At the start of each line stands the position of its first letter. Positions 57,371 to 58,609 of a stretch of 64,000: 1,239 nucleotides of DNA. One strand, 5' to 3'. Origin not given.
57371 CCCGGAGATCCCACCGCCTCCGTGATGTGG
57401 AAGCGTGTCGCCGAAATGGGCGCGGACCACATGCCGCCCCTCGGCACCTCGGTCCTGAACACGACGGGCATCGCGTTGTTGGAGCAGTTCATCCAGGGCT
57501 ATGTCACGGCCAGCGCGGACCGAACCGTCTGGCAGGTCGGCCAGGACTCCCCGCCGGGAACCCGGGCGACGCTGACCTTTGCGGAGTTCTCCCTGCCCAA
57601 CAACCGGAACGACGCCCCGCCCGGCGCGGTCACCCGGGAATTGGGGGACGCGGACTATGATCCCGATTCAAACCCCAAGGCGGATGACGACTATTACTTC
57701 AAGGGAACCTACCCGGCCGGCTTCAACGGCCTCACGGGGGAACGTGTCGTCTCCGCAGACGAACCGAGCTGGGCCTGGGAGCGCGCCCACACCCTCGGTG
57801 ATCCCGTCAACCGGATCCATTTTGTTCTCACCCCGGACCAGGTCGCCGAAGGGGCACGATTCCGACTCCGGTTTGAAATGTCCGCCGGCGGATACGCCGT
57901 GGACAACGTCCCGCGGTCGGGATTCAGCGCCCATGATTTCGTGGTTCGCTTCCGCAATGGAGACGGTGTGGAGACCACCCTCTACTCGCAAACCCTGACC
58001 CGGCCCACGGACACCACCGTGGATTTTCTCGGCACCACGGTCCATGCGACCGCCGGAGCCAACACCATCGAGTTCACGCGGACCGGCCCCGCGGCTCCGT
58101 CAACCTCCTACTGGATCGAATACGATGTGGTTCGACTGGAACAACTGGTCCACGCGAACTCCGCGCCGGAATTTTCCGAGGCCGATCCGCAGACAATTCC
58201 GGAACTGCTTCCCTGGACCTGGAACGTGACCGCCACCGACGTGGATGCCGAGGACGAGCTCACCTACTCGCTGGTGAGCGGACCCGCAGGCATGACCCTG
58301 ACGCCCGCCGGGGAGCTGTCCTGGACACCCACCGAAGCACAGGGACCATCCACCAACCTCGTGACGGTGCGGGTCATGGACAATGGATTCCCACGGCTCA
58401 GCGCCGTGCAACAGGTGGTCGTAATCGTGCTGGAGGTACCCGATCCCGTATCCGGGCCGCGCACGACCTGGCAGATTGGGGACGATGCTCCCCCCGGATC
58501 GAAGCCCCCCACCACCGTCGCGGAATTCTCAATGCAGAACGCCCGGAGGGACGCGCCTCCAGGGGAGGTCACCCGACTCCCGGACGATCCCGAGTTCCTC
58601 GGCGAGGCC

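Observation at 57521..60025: Unassigned 215-aa module, triplicated with an exact 939-nt period and shared by three giant genes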

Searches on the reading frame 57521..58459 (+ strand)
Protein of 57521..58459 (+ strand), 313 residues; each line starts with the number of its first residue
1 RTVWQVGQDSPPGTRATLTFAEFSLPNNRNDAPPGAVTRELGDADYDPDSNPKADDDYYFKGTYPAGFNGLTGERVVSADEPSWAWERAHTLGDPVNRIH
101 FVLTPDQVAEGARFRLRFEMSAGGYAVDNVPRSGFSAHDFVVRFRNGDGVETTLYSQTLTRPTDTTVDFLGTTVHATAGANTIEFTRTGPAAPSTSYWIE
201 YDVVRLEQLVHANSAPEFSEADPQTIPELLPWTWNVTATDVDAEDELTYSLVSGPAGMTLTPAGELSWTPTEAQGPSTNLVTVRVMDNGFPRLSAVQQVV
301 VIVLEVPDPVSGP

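Call 44: find_related_loci(query=A1, collection=genome_contigs, flank=8000)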
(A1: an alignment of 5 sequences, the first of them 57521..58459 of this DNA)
Query A1 (313 aa) in genome_contigs; peptide patterns used: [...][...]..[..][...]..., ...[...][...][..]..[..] (x = any residue, [..] = any of these).
345 stretches matched a pattern; 13 encode a relative of the query (tblastn E <= 1e-3); 12 distinct loci.
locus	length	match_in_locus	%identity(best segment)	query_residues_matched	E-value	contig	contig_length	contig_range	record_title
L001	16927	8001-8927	68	1-308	2e-140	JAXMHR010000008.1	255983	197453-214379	MAG: Verrucomicrobiota bacterium isolate STL-VER9 C2.24.fa-8, whole genome shotgun sequence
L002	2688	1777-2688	51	1-305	1e-93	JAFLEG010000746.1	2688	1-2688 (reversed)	MAG: Verrucomicrobia bacterium isolate UWPOB_VERRUCO1 gnl_X_JEIBJCKH_747, whole genome shotgun sequence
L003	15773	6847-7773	49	1-308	1e-91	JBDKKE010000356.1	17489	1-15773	MAG: Verrucomicrobiota bacterium isolate gunnisonriver_2019_sw_WHONDRS-S19S_0062_B_bin.27 scaffold_538233, whole genome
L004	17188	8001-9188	51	1-311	3e-85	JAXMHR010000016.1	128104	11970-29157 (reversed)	MAG: Verrucomicrobiota bacterium isolate STL-VER9 C2.24.fa-16, whole genome shotgun sequence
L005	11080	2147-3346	51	1-309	1e-84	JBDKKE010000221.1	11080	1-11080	MAG: Verrucomicrobiota bacterium isolate gunnisonriver_2019_sw_WHONDRS-S19S_0062_B_bin.27 scaffold_1563729, whole genome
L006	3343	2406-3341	48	1-309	4e-85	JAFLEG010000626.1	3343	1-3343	MAG: Verrucomicrobia bacterium isolate UWPOB_VERRUCO1 gnl_X_JEIBJCKH_627, whole genome shotgun sequence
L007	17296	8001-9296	50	1-307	1e-83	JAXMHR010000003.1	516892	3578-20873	MAG: Verrucomicrobiota bacterium isolate STL-VER9 C2.24.fa-3, whole genome shotgun sequence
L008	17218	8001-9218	48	1-306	9e-81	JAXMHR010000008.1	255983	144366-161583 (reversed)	MAG: Verrucomicrobiota bacterium isolate STL-VER9 C2.24.fa-8, whole genome shotgun sequence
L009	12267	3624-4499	47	3-309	2e-80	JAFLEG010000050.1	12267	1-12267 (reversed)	MAG: Verrucomicrobia bacterium isolate UWPOB_VERRUCO1 gnl_X_JEIBJCKH_50, whole genome shotgun sequence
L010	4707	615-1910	52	1-217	8e-65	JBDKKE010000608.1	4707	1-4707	MAG: Verrucomicrobiota bacterium isolate gunnisonriver_2019_sw_WHONDRS-S19S_0062_B_bin.27 scaffold_1780059, whole genome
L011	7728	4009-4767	45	1-251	5e-63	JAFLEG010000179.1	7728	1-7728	MAG: Verrucomicrobia bacterium isolate UWPOB_VERRUCO1 gnl_X_JEIBJCKH_179, whole genome shotgun sequence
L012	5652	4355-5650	49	1-308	1e-62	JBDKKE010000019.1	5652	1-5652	MAG: Verrucomicrobiota bacterium isolate gunnisonriver_2019_sw_WHONDRS-S19S_0062_B_bin.27 scaffold_518004, whole genome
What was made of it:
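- That scan used two exact peptide patterns, so it finds close relatives only (call 44).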

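Call 49: search_protein_families(library=pfam, proteins=[L001:5508-10874:+, L004:4833-10184:+, L007:6564-9941:+, L008:4413-11807:+], max_evalue=0.001)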
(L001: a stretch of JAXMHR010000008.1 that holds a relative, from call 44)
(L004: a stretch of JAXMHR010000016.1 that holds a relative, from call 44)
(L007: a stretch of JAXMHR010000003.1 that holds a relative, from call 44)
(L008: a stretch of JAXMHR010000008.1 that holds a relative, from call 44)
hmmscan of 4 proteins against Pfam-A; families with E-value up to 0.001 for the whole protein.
L001:5508-10874:+ (1789 aa): 4 families
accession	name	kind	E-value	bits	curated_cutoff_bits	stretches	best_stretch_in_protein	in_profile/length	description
PF07995.17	GSDH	-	7.1e-27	95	25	1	177-461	47-290/332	Glucose / Sorbosone dehydrogenase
PF17963.7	Big_9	-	1.6e-06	29.3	23.6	1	1044-1132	1-87/89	Bacterial Ig domain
PF00028.23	Cadherin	-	1.2e-05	26.1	28.8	0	1379-1452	15-93/93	Cadherin domain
PF00722.28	Glyco_hydro_16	-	0.00059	19.8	22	0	960-1001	36-78/175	Glycosyl hydrolases family 16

L004:4833-10184:+ (1784 aa): 5 families
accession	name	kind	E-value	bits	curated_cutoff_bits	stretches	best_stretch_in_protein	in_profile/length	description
PF07995.17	GSDH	-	7.2e-31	108.1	25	1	71-387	20-293/332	Glucose / Sorbosone dehydrogenase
PF17963.7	Big_9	-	4.9e-17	63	23.6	2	1057-1134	1-79/89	Bacterial Ig domain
PF17803.7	Cadherin_4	-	3e-12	47.3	25.1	1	1049-1111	3-69/71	Bacterial cadherin-like domain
PF18957.6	RibLong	-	6.5e-05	24.1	27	0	1083-1131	28-77/93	Long Rib domain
PF16184.11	Cadherin_3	-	8.6e-05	22.9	25.5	0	1381-1414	12-45/106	Cadherin-like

L007:6564-9941:+ (1126 aa): 3 families
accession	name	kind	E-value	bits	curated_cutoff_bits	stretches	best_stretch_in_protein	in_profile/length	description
PF17963.7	Big_9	-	1.5e-18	67.9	23.6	0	315-391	1-77/89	Bacterial Ig domain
PF00028.23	Cadherin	-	2.6e-10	41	28.8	0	524-596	14-92/93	Cadherin domain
PF16184.11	Cadherin_3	-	0.00057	20.3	25.5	0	527-548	23-44/106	Cadherin-like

L008:4413-11807:+ (2465 aa): 6 families
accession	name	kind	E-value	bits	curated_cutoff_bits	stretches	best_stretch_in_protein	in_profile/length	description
PF08309.17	LVIVD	-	1.4e-85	280.8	20.2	7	90-131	1-42/42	LVIVD repeat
PF17963.7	Big_9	-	1.5e-40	138.4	23.6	1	914-991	1-78/89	Bacterial Ig domain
PF18957.6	RibLong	-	5.2e-14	53.3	27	0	935-988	21-77/93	Long Rib domain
PF16184.11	Cadherin_3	-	1.1e-11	45.1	25.5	0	1625-1651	23-50/106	Cadherin-like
PF21027.3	Sde0182_C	-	1.9e-11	44.8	27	0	1668-1694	57-83/83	Cellulose-binding protein Sde0182, C-terminal domain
PF09826.15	Beta_propel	-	0.00013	21.4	22.4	0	432-485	89-130/495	Beta propeller domain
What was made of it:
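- One weak GH16 hit (E = 6e-4) falls inside a module of the ortholog (call 49).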
